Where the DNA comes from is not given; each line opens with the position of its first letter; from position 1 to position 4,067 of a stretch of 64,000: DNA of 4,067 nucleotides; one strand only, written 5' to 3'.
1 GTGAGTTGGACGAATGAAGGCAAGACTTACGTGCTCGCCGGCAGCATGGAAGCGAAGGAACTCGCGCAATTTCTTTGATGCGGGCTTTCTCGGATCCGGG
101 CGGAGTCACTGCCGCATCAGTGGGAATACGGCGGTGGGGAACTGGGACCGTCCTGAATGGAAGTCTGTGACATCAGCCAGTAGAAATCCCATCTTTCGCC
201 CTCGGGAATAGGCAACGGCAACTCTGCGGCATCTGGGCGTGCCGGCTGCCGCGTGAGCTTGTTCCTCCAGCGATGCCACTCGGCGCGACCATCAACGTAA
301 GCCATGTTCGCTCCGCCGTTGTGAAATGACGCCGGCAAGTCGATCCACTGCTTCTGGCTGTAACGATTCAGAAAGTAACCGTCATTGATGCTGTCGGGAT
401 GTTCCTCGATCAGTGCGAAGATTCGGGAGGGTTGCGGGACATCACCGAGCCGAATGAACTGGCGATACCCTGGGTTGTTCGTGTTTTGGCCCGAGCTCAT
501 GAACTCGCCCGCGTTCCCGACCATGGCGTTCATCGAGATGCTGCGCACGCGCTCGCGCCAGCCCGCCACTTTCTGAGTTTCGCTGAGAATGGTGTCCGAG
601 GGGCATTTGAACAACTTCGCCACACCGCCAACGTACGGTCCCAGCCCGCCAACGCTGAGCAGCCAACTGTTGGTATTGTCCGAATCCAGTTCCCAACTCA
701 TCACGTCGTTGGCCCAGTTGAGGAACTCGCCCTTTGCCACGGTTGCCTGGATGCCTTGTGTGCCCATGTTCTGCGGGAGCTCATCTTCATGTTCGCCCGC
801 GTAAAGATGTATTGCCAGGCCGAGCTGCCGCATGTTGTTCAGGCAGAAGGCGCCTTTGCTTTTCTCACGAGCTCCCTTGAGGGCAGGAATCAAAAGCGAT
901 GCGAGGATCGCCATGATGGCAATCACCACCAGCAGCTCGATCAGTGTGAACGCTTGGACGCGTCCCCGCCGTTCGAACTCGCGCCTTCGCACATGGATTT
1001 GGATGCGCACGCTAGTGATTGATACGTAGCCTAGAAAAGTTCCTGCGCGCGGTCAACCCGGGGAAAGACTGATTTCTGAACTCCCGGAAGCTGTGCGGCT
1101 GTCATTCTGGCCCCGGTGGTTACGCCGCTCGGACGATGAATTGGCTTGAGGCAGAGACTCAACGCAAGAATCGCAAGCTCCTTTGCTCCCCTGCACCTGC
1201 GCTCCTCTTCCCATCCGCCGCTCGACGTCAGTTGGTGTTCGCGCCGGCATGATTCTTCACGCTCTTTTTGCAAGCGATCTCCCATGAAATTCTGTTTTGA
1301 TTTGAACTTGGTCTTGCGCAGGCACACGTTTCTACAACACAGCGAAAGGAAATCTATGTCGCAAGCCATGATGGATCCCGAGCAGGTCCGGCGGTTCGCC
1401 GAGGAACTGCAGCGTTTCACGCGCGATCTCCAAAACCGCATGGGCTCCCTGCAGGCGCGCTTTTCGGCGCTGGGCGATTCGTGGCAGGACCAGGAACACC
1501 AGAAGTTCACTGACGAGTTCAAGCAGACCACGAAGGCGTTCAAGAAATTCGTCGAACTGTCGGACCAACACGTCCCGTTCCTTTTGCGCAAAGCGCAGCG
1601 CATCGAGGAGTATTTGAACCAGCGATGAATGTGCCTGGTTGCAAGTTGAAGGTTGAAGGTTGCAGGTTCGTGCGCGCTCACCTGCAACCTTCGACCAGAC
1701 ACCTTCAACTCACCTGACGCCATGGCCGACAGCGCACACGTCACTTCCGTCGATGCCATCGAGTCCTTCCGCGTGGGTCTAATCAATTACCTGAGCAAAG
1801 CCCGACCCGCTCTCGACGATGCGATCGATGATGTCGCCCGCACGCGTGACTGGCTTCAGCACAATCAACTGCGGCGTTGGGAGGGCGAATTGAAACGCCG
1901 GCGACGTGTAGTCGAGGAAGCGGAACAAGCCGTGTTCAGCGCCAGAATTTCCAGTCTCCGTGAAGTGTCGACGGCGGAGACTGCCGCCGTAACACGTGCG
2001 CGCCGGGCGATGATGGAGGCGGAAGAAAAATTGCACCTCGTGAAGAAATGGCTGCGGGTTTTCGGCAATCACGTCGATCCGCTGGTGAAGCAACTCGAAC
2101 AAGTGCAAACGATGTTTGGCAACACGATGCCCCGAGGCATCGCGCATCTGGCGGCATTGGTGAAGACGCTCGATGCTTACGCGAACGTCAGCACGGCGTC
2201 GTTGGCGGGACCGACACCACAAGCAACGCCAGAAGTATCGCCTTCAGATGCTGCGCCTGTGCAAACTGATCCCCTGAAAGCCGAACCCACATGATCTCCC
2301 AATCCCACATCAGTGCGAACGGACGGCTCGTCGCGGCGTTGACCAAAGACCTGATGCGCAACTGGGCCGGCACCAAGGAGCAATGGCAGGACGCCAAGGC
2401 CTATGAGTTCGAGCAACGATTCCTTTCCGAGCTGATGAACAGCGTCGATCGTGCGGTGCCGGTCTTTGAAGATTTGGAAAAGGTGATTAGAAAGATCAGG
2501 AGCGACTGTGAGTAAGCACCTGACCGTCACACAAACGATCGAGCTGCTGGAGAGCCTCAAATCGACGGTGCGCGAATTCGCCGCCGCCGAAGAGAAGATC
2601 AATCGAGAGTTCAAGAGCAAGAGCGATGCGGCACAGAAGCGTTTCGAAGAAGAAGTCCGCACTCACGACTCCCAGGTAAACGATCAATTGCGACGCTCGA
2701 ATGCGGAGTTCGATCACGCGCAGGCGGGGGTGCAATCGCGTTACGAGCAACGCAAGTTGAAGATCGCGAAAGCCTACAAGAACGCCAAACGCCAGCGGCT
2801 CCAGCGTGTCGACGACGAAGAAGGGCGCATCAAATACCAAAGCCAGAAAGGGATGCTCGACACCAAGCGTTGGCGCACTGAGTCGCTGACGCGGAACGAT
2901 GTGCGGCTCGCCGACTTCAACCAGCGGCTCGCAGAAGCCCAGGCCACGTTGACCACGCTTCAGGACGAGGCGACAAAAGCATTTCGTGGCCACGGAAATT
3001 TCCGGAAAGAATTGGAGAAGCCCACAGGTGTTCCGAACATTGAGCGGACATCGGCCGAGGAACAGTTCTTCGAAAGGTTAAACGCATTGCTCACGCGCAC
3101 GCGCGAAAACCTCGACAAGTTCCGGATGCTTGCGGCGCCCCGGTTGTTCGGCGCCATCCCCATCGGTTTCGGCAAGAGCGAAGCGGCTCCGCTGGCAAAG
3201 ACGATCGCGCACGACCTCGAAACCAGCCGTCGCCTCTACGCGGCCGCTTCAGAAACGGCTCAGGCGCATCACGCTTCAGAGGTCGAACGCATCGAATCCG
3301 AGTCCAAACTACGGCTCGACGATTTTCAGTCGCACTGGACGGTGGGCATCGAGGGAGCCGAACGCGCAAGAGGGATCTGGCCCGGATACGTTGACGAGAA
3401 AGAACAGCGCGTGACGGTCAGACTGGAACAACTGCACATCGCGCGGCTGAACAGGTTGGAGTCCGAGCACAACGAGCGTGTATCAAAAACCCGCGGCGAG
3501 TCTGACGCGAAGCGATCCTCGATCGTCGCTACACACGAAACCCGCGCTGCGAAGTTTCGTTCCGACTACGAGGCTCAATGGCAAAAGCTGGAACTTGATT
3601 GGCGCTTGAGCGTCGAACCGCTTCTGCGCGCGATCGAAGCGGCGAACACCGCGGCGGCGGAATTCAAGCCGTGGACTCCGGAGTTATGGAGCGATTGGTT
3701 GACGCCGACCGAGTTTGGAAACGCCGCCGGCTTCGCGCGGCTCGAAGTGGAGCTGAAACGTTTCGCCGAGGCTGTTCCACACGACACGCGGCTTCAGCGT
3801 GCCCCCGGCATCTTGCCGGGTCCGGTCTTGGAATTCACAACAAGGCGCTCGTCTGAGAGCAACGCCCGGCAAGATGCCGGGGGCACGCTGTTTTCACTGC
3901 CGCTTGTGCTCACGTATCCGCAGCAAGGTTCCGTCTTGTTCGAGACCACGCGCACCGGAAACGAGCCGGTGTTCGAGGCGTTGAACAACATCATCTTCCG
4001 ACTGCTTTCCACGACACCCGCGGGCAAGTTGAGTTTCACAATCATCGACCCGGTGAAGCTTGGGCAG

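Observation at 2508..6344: EccC/EssC-like ATPase with atypical architecture: no TM segment, ~450-aa coiled-coil N-terminus, and only the middle of three P-loop domains intact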

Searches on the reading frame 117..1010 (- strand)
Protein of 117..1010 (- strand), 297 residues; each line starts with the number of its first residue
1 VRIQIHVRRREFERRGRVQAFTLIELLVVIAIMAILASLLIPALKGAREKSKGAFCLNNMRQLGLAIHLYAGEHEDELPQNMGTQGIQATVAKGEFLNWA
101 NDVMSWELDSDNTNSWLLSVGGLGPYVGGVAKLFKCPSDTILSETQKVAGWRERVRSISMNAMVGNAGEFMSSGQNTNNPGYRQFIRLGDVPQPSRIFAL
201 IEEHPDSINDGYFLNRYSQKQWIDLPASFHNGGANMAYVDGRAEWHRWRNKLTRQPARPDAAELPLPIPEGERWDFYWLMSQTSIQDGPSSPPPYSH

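Call 11: search_protein_families(library=pfam, proteins=[window:117-1010:-], max_evalue=1)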
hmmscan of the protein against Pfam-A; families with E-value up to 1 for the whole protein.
window:117-1010:- (297 aa): 3 families
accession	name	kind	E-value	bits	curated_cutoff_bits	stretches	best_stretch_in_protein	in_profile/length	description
PF07596.16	SBP_bac_10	-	1.3e-09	38.9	23.3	1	47-104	3-57/268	Protein of unknown function (DUF1559)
PF07963.17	N_methyl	-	5.5e-07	29.3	21.2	1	17-40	3-26/27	Prokaryotic N-terminal methylation motif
PF11773.13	ComGE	-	0.18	12.2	25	1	23-51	2-30/82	Competence system putative prepilin ComGE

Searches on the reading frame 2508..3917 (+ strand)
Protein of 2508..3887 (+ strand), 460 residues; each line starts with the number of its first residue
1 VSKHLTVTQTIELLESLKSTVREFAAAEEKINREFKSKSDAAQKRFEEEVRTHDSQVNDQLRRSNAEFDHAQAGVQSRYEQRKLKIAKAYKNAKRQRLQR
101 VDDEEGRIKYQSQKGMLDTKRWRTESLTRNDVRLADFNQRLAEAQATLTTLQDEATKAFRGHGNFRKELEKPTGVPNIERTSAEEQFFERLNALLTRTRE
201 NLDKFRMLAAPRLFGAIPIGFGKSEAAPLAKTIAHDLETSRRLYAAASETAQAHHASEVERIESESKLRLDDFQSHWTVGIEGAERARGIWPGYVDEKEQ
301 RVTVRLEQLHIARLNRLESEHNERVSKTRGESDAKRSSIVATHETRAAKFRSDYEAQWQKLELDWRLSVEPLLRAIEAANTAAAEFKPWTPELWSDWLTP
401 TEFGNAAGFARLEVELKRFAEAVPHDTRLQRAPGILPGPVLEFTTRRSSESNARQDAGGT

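Call 11: search_protein_families(library=pfam, proteins=[window:2508-3887:+], max_evalue=1)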
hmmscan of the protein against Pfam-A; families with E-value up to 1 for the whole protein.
window:2508-3887:+ (460 aa): 4 families
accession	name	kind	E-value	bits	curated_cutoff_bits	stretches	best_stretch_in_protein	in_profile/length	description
PF10444.14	Nbl1_Borealin_N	-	0.0015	18.5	24.4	1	53-98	9-54/57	Nbl1 / Borealin N terminal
PF06874.16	FBPase_2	-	0.047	12.4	27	1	40-125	272-356/639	Firmicute fructose-1,6-bisphosphatase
PF04702.17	Vicilin_N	-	0.62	10.3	26.7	0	22-121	28-125/147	Vicilin N terminal region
PF14612.12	Ino80_Iec3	-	0.63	10.6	27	1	108-148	5-45/70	IEC3 subunit of the Ino80 complex, chromatin re-modelling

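Call 55: predict_structure(alignment_id=A5)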
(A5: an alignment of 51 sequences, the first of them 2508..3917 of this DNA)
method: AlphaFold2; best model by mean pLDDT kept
length: 470 residues; sequences in the alignment: 51
mean_pLDDT: 87.3   pTM: 0.58
mean pLDDT of the five models: 87.3, 86.3, 85.5, 84.5, 83.2
residues with pLDDT >= 90: 306; 70-90: 94; 50-70: 41; < 50: 29
segments of 3 or more residues with pLDDT < 50: 217-223, 437-456
pLDDT, mean of each block of 10 residues (from residue 1): 76 91 94 96 97 98 98 98 98 97 97 97 98 97 96 88 80 84 92 95 81 50 69 93 95 96 98 97 96 96 98 98 98 98 97 96 93 88 75 67 65 86 86 54 43 50 74
secondary structure, 60 per line:
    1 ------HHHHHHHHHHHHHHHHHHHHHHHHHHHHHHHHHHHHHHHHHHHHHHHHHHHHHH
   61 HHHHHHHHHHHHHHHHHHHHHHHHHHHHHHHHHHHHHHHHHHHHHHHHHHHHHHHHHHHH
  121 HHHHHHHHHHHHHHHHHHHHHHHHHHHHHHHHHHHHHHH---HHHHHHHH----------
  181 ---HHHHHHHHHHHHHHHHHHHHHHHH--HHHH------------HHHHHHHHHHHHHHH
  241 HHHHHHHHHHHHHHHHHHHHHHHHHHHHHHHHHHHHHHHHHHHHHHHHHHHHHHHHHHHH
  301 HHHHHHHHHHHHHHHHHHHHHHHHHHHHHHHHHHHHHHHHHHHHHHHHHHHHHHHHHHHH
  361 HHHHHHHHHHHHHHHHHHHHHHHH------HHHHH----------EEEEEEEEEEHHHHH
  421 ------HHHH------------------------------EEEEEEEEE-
elements in order: H7-159 H163-170 H184-207 H210-213 H226-384 H391-395 E406-415 H416-420 H427-430 E461-469
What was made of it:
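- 3147..3173 (+): Deletion junction, aa 214-222 (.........). Homologues have about 46 more residues here, forming two TM helices. AF2 confidence is low at aa 217-223 (call 55).
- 3183..3659 (+): Long helix 2, aa 226-384. Together with helix 1 it probably forms an antiparallel coiled-coil stalk. AF2 (call 55).
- Checked: N-terminus: AF2 (mean pLDDT 87) gives helices 7-159, 184-207 and 226-384 (call 55).
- It has a long helical region that could mediate protein-protein contacts (call 55).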

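Call 61: fold_search(model_id=the predicted structure, library=pdb)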
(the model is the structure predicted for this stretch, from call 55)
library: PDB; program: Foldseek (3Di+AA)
matches with E <= 10: 777; with E <= 0.001: 5
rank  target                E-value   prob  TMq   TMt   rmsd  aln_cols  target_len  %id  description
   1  7sqc_1K               1.6e-05  1.00  0.28  0.36  57.1       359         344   16  Ciliary C1 central pair apparatus isolated from Chlamydomonas reinhardtii (released 2022-04-13)
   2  7n6g_3O               1.4e-04  1.00  0.26  0.33  58.6       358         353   16  C1 of central pair (released 2022-05-18)
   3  7n6g_3P               1.7e-04  1.00  0.24  0.31  53.9       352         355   16  C1 of central pair (released 2022-05-18)
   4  7n6g_3R               2.4e-04  1.00  0.28  0.35  62.4       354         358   12  C1 of central pair (released 2022-05-18)
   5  6h2x                  2.9e-04  0.98  0.15  0.18  21.1       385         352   17  MukB coiled-coil elbow from E. coli (released 2019-03-06)
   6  7zr1_C                1.3e-03  0.97  0.18  0.12  21.7       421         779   15  Chaetomium thermophilum Mre11-Rad50-Nbs1 complex bound to ATPyS (composite structure) (released 2023-01-11)
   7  9e5c_6d               1.7e-03  0.99  0.22  0.05  21.2       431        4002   14  Cryo-EM structure of 96 nm repeat of microtubule doublet from T. brucei flagellum (released 2025-03-12)
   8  7zr1_D                1.8e-03  0.99  0.24  0.16  21.1       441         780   14  Chaetomium thermophilum Mre11-Rad50-Nbs1 complex bound to ATPyS (composite structure) (released 2023-01-11)
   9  7sqc_1J               2.1e-03  1.00  0.24  0.31  65.8       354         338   15  Ciliary C1 central pair apparatus isolated from Chlamydomonas reinhardtii (released 2022-04-13)
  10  9e5c_6c               2.2e-03  0.99  0.21  0.04  23.7       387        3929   13  Cryo-EM structure of 96 nm repeat of microtubule doublet from T. brucei flagellum (released 2025-03-12)
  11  7nyw_B                3.3e-03  0.75  0.12  0.08  50.1       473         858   15  Cryo-EM structure of the MukBEF-MatP-DNA head module (released 2021-07-07)
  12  9y6s_9Q               3.6e-03  1.00  0.28  0.06  13.7       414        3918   14  96-nm repeat of the Leishmania tarentolae doublet microtubule (released 2025-12-17)
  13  7n6g_3W               3.6e-03  1.00  0.27  0.31  60.6       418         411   11  C1 of central pair (released 2022-05-18)
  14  7k58_C                3.6e-03  0.97  0.19  0.04  17.6       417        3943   12  Structure of outer-arm dyneins bound to microtubule with microtubule binding state 1(MTBS-1) (released 2021-09-29)
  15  2ch7_B                4.3e-03  1.00  0.23  0.32  13.6       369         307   14  Crystal structure of the cytoplasmic domain of a bacterial chemoreceptor from Thermotoga maritima (released 2006-04-18)
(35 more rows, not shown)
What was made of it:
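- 3183..3659 (+): Foldseek matches to antiparallel coiled-coil arms: MukB elbow, Rad50, chemoreceptor, dynein stalk (call 61).
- Closest known: Antiparallel coiled-coil arms. Same: These arms are the best fold matches to it (call 61).
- Helical stalk: calls 55 and 61.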
